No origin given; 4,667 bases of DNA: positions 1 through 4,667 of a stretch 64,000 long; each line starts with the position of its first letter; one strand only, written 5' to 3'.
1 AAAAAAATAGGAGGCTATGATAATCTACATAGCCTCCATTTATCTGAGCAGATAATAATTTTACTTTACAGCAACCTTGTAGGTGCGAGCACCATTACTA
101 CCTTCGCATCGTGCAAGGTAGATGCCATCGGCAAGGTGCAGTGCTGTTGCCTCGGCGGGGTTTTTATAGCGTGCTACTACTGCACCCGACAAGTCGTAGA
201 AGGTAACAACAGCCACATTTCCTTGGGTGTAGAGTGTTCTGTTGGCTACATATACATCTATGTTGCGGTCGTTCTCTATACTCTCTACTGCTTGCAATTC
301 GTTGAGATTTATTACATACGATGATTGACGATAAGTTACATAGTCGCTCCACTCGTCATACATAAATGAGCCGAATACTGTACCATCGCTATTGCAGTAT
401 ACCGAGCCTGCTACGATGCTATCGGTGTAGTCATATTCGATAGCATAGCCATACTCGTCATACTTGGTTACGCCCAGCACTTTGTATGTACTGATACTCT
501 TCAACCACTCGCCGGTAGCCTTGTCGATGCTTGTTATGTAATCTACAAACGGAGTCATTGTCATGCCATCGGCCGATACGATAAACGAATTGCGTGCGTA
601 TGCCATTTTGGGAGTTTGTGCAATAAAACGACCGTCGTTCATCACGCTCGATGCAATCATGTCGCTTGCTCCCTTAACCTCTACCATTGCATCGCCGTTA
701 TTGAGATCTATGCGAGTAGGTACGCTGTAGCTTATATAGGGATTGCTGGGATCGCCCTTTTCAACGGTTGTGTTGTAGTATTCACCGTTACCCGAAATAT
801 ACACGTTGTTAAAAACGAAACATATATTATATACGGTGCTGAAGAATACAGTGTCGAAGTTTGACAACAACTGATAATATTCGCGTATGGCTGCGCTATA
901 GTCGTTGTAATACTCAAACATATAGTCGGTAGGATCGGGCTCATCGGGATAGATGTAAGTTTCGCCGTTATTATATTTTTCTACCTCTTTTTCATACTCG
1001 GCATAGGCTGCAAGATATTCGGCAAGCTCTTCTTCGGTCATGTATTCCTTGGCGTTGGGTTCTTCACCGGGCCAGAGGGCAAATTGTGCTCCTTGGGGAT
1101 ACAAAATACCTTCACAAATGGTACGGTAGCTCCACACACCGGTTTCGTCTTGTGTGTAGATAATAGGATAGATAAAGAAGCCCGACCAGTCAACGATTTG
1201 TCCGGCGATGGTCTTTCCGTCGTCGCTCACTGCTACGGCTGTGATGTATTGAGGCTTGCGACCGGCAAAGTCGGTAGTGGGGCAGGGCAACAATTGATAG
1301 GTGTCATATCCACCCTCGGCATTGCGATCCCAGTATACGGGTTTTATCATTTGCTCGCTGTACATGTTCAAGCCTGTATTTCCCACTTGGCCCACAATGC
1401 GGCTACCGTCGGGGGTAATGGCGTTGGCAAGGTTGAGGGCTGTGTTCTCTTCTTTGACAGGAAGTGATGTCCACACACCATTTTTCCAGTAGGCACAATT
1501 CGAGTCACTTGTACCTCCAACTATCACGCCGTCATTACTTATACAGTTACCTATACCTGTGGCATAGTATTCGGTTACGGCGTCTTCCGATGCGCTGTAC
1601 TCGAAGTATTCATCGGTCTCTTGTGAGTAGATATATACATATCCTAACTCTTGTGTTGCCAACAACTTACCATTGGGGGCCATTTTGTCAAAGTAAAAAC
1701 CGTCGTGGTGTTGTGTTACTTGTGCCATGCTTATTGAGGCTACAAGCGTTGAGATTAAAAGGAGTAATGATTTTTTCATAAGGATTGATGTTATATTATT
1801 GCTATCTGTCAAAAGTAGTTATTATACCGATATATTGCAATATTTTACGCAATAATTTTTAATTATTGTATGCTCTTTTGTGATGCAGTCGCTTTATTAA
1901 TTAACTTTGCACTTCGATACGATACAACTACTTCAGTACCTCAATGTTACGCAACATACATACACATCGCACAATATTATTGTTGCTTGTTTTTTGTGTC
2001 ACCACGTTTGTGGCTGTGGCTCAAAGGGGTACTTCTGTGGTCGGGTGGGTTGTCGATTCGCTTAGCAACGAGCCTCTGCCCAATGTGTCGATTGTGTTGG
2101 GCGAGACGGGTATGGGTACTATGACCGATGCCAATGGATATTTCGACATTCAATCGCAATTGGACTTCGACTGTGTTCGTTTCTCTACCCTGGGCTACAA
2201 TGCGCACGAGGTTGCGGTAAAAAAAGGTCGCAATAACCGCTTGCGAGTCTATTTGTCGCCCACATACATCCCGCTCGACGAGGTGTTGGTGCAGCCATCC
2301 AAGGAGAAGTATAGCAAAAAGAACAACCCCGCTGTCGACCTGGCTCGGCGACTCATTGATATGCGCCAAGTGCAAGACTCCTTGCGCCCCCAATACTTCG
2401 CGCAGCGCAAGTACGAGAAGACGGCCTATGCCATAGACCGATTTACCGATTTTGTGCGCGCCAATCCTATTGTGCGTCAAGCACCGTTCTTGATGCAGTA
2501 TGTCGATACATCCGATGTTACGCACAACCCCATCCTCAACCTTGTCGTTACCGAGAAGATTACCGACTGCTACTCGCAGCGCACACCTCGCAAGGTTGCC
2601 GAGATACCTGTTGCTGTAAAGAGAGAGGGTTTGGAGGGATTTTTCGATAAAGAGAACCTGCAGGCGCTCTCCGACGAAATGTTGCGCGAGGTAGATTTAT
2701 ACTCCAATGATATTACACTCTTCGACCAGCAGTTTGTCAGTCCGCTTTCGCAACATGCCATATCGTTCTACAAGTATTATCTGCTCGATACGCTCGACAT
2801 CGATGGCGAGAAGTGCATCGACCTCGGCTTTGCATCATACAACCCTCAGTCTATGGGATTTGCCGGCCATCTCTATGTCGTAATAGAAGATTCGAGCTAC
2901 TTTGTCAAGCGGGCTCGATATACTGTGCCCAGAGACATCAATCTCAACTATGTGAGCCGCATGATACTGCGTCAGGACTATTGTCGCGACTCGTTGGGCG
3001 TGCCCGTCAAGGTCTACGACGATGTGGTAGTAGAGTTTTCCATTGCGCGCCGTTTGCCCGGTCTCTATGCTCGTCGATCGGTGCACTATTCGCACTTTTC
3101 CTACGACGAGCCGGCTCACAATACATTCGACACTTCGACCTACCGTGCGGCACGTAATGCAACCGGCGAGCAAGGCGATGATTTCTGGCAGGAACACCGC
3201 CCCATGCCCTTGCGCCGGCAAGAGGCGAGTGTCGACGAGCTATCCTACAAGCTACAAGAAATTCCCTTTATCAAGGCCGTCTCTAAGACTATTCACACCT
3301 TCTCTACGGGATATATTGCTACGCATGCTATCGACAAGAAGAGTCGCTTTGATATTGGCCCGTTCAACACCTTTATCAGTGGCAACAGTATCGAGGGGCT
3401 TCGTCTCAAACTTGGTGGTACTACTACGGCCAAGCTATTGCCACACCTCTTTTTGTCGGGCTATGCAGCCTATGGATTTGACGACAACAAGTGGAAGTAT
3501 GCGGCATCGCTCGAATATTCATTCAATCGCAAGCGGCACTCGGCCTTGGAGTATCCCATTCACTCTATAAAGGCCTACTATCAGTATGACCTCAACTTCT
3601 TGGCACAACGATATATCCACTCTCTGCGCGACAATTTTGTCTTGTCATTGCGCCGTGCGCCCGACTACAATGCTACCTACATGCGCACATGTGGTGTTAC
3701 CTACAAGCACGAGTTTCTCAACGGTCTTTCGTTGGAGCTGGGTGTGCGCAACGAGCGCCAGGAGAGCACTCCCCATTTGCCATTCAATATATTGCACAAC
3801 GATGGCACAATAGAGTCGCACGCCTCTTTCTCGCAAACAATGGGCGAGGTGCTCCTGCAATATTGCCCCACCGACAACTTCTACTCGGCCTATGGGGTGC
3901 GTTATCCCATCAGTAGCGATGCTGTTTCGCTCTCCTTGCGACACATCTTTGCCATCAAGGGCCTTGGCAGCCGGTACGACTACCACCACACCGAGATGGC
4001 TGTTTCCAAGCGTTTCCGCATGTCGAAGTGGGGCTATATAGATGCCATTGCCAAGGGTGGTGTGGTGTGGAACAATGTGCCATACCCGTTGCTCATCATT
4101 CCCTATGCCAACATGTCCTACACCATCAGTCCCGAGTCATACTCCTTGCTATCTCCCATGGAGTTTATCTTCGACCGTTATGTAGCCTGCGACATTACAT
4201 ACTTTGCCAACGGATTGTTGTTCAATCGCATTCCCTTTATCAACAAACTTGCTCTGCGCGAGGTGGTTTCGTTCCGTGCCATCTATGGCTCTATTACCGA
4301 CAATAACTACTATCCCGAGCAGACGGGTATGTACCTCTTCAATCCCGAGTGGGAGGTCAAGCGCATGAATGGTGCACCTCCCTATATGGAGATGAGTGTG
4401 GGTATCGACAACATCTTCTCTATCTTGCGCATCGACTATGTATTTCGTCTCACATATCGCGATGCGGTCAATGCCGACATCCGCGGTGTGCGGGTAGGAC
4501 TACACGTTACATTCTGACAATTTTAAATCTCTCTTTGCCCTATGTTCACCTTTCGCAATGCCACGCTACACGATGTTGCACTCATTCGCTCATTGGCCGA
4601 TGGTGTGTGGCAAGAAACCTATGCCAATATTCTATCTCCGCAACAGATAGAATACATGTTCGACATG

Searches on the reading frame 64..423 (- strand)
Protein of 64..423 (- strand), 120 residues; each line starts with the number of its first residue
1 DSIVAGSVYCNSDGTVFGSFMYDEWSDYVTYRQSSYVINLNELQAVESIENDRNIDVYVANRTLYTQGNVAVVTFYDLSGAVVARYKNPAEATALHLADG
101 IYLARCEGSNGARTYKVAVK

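Call 29: search_protein_families(library=ncbifam, proteins=[window:64-423:-], max_evalue=0.01)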
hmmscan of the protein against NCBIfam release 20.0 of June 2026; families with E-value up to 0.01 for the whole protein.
window:64-423:- (120 aa): 1 family
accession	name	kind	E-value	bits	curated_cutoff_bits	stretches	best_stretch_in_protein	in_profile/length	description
TIGR04183.1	Por_Secre_tail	domain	3.2e-06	27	23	1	63-120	13-72/72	T9SS type A sorting domain-containing protein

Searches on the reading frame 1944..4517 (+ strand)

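Call 28: search_protein_families(library=ncbifam, proteins=[window:1944-4517:+], max_evalue=0.00001)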
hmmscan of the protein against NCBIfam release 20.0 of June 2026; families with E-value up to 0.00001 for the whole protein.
window:1944-4517:+ (857 aa): 1 family
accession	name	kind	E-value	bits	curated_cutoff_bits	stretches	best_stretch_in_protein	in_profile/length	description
TIGR04056.1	OMP_RagA_SusC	subfamily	8.7e-14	50.8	368.25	1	32-121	3-88/981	SusC/RagA family TonB-linked outer membrane protein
